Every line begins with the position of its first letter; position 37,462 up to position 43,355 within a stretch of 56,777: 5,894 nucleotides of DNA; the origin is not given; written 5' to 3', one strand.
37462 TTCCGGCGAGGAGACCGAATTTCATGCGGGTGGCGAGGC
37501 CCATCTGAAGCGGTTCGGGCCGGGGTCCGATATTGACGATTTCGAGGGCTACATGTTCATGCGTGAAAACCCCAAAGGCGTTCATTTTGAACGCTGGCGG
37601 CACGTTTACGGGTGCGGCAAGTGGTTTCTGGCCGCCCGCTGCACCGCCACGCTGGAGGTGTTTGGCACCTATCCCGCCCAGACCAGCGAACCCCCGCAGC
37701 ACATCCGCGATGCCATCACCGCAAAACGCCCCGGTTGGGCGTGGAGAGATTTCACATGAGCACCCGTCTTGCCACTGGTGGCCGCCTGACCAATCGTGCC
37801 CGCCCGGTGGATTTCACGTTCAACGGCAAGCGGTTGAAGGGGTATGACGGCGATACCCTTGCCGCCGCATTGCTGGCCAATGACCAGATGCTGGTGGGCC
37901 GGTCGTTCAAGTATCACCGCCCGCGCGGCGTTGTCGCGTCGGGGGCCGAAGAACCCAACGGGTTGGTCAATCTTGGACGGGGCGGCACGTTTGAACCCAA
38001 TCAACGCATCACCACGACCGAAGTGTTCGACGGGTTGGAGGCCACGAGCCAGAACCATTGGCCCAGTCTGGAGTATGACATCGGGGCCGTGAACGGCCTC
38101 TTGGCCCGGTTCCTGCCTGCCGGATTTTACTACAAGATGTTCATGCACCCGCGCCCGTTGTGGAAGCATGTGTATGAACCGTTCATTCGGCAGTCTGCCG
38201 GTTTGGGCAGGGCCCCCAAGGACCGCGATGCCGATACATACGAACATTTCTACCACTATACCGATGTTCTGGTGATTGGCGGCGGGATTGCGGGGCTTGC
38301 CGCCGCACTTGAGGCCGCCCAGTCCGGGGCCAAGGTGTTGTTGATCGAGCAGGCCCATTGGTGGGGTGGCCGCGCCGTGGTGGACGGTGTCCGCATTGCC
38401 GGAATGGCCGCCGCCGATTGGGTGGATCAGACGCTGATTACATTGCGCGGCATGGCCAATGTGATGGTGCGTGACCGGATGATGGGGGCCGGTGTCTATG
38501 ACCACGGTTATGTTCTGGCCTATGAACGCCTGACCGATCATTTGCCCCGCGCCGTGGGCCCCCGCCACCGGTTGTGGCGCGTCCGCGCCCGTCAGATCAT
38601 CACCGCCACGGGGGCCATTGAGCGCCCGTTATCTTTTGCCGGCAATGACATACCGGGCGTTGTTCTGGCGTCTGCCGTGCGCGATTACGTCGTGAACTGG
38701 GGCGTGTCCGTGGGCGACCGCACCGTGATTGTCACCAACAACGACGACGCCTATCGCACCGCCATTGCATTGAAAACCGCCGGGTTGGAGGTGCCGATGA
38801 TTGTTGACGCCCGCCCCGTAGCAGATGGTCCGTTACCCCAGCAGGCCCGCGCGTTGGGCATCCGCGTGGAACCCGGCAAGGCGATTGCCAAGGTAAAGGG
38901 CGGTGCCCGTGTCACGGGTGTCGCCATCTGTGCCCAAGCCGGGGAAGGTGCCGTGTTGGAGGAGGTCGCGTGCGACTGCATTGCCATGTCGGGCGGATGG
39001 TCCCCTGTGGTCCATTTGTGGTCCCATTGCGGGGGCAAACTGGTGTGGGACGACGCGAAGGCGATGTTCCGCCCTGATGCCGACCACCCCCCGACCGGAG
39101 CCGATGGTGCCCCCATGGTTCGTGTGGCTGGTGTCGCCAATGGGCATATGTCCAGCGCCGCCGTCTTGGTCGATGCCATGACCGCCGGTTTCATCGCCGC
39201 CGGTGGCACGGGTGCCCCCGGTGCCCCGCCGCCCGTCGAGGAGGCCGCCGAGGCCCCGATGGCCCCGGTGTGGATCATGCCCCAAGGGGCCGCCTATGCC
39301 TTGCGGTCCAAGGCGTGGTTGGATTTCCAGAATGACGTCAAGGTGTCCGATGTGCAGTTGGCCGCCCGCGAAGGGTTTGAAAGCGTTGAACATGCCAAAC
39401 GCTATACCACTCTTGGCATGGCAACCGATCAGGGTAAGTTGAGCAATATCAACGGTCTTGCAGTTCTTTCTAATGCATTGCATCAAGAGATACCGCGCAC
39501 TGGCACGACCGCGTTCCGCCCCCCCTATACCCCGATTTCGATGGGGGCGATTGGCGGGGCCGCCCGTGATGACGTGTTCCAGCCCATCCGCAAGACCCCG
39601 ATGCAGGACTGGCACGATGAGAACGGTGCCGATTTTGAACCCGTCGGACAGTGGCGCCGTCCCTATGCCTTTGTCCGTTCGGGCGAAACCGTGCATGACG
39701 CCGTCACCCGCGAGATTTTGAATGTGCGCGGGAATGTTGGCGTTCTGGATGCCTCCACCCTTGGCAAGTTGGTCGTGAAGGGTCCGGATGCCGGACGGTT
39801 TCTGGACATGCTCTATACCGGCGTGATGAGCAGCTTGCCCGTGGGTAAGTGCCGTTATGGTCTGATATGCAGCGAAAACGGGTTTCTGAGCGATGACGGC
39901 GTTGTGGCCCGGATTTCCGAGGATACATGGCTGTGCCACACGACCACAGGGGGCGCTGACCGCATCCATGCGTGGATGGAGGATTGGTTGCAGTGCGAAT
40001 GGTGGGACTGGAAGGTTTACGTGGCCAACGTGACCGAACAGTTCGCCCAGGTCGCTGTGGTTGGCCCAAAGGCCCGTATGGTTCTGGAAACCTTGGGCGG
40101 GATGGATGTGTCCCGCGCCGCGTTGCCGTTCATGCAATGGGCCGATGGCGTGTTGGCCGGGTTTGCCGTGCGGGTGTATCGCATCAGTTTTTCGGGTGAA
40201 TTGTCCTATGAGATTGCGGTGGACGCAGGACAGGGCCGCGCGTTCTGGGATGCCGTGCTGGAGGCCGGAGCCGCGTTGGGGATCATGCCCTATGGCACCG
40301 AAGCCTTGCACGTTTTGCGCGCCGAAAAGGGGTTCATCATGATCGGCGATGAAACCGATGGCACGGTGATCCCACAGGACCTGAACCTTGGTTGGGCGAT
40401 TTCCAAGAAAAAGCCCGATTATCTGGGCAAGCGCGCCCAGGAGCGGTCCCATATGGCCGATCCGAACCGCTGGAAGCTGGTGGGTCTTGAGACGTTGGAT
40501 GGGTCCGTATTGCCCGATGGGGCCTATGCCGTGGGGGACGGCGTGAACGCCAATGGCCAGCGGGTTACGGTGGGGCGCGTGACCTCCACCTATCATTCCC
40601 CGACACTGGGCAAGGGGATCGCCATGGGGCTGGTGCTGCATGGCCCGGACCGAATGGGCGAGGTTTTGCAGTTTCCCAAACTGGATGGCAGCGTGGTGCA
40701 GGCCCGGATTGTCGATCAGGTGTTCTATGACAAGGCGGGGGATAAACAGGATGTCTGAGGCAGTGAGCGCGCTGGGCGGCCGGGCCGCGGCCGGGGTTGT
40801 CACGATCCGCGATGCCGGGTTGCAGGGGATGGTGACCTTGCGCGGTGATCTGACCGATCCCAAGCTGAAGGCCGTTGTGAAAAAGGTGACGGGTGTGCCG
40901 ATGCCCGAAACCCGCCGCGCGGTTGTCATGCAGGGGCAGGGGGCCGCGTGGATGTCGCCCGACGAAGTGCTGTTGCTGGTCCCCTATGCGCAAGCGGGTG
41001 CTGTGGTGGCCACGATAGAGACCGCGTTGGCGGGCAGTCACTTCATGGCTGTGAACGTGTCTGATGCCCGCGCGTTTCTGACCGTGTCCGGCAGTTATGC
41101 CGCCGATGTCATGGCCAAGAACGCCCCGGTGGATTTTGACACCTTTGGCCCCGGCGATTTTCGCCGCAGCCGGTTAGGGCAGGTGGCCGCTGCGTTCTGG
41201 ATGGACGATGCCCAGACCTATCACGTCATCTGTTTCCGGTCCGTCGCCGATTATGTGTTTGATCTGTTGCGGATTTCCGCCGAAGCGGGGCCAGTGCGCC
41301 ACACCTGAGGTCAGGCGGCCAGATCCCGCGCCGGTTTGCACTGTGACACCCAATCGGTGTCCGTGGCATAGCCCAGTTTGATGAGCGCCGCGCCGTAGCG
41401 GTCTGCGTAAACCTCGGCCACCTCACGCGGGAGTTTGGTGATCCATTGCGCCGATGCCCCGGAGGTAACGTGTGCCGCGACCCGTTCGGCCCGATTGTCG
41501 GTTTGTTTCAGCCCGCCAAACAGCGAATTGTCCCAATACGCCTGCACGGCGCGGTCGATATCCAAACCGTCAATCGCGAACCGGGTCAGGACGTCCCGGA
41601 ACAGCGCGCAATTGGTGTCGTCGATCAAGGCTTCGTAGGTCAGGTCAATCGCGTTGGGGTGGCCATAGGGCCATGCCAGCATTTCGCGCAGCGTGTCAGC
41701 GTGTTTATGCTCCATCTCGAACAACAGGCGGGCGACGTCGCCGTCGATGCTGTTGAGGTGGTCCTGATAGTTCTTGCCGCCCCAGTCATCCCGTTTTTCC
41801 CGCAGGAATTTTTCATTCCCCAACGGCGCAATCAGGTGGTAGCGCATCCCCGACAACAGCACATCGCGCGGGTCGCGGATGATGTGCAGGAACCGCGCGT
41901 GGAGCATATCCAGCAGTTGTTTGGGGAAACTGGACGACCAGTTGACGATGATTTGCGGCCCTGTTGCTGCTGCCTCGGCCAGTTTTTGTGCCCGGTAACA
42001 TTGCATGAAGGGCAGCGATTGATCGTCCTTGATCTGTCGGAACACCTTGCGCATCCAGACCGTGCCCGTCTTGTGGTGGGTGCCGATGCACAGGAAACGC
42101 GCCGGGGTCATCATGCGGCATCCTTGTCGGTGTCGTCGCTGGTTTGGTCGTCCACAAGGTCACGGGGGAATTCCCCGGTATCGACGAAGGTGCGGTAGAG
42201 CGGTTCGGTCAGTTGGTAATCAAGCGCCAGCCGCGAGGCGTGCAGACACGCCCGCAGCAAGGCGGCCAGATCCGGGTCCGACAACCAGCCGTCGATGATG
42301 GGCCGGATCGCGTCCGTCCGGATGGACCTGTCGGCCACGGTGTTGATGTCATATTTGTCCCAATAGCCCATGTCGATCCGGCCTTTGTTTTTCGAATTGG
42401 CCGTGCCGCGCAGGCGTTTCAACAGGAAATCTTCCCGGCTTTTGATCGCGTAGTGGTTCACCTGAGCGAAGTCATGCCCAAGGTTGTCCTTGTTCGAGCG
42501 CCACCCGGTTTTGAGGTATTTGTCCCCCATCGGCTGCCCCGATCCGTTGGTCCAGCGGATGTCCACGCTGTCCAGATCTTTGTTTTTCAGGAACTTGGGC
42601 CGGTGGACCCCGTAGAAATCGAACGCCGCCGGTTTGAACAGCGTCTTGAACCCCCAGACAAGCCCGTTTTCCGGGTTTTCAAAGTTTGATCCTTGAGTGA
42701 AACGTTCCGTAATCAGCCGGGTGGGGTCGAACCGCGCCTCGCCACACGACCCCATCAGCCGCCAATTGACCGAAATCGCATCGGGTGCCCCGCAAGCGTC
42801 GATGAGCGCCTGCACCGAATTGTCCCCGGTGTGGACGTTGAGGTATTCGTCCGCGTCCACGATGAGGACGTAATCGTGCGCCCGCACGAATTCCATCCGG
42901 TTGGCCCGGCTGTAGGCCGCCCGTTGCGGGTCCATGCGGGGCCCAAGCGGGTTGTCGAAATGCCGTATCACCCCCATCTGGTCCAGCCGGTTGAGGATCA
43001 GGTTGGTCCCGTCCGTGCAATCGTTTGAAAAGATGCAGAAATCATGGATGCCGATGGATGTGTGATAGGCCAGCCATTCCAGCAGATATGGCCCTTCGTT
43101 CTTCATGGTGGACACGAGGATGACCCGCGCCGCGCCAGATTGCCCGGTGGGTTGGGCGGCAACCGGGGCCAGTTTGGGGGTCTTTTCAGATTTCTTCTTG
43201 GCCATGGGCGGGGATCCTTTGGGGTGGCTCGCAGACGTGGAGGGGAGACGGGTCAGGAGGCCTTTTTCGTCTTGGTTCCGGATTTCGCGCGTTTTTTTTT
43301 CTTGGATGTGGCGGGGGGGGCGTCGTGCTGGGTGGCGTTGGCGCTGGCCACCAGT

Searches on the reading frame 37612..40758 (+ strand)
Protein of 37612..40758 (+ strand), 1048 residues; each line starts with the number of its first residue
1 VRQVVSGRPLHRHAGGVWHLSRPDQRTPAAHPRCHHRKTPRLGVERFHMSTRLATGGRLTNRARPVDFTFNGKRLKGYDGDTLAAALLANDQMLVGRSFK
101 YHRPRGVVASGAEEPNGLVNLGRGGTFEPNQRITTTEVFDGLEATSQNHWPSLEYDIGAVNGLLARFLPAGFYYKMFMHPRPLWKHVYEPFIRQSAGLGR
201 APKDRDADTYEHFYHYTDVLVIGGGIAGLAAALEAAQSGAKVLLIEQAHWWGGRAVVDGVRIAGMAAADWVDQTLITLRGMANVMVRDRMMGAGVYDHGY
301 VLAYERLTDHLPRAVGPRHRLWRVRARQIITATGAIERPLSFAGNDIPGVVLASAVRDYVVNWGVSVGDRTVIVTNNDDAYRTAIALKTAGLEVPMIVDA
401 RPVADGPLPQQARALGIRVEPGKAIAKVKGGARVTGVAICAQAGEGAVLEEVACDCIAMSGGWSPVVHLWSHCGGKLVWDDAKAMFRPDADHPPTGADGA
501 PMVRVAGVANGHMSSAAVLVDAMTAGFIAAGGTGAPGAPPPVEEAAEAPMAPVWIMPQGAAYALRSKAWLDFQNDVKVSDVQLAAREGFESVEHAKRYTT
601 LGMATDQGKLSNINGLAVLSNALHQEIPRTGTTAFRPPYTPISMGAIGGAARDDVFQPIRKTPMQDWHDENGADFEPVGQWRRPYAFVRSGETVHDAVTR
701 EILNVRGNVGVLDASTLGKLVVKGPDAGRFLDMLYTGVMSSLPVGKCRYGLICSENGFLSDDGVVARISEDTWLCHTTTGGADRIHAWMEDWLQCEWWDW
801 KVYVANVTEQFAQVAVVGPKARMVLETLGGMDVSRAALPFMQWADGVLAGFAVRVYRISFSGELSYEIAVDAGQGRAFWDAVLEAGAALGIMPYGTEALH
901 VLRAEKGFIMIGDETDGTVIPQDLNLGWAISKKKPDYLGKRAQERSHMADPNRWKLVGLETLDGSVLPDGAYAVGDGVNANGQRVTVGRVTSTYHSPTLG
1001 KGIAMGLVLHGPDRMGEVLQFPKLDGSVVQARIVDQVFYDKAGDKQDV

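Call 32: search_protein_families(library=pfam, proteins=[window:37612-40758:+], max_evalue=0.001)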
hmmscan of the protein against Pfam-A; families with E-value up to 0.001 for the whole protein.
window:37612-40758:+ (1048 aa): 15 families
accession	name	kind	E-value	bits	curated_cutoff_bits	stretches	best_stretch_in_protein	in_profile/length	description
PF01571.26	GCV_T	-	1e-65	221.9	25.6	1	665-929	2-255/255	Aminomethyltransferase folate-binding domain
PF17806.6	SO_alpha_A3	-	6.4e-31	106.9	23.1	1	566-648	2-84/87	Sarcosine oxidase A3 domain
PF13510.11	Fer2_4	-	1.9e-22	79.5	22.8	1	64-149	2-82/82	2Fe-2S iron-sulfur cluster binding domain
PF08669.17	GCV_T_C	-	3.5e-15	56.1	25.9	1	955-1040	2-80/80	Glycine cleavage T-protein C-terminal barrel domain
PF12831.13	FAD_oxidored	-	6.9e-11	42.5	27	1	218-261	1-44/416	FAD dependent oxidoreductase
PF07992.20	Pyr_redox_2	-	3e-09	37.1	26.1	1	218-468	2-242/291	Pyridine nucleotide-disulphide oxidoreductase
PF00890.30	FAD_binding_2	-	5.7e-08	32.8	20.4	1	218-253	1-36/414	FAD binding domain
PF01266.30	DAO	-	3e-07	30.7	27.9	1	218-252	1-35/353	FAD dependent oxidoreductase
PF13738.12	Pyr_redox_3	-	5.5e-07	29.6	30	0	217-249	165-197/305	Pyridine nucleotide-disulphide oxidoreductase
PF13450.12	NAD_binding_8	-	1e-06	29.4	21.9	1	221-255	1-35/68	NAD(P)-binding Rossmann-like domain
PF03486.20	HI0933_like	-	1.6e-05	24.9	50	1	218-253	2-37/244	HI0933-like protein Rossmann domain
PF01134.28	GIDA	-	2e-05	24.3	22.1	1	218-247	1-30/391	Glucose inhibited division protein A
PF01946.23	Thi4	-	0.00021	21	26.2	1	214-262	15-64/235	Thi4 family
PF01494.25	FAD_binding_3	-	0.00042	20.1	22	1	217-249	2-34/349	FAD binding domain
PF01262.27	AlaDh_PNT_C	-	0.00095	19.1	23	0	218-246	30-58/214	Alanine dehydrogenase/PNT, C-terminal domain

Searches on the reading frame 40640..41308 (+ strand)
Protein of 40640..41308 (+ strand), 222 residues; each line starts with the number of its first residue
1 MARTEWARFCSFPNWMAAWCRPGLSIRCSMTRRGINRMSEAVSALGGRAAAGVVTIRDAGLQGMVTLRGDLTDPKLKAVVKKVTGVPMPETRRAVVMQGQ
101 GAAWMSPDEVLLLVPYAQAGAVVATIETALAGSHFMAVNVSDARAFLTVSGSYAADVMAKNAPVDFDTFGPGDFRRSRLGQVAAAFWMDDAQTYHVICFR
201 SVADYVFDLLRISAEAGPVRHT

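Call 32: search_protein_families(library=pfam, proteins=[window:40640-41308:+], max_evalue=0.001)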
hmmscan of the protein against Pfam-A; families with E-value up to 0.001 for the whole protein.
window:40640-41308:+ (222 aa): 1 family
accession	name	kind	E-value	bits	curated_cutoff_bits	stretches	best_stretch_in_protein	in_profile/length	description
PF04268.17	SoxG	-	2.8e-12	47.4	21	1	68-210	1-146/152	Sarcosine oxidase, gamma subunit family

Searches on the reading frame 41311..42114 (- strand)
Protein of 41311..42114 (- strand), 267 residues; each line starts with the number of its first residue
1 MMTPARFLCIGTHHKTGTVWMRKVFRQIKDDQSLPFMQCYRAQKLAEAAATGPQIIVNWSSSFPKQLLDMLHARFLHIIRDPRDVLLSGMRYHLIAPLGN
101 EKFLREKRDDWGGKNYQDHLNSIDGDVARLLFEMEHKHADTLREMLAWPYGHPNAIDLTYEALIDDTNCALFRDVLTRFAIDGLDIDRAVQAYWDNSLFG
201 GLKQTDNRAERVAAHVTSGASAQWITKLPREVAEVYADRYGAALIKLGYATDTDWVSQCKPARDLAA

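Call 32: search_protein_families(library=pfam, proteins=[window:41311-42114:-], max_evalue=0.001)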
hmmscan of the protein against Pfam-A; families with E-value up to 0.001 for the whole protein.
window:41311-42114:- (267 aa): 1 family
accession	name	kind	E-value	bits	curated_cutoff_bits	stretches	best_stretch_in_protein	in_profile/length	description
PF00685.33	Sulfotransfer_1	-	6.7e-06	26.1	22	1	10-243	6-250/255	Sulfotransferase domain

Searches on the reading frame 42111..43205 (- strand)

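Call 32: search_protein_families(library=pfam, proteins=[window:42111-43205:-], max_evalue=0.001)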
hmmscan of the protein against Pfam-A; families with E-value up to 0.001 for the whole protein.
window:42111-43205:- (364 aa): 2 families
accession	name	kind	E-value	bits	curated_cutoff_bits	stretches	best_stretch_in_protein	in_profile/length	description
PF13704.12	Glyco_tranf_2_4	-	6.6e-19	68.7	27.5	1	35-134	1-97/98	Glycosyl transferase family 2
PF01697.33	Glyco_transf_92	-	2e-05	24.8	23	1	40-209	19-195/249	Glycosyltransferase family 92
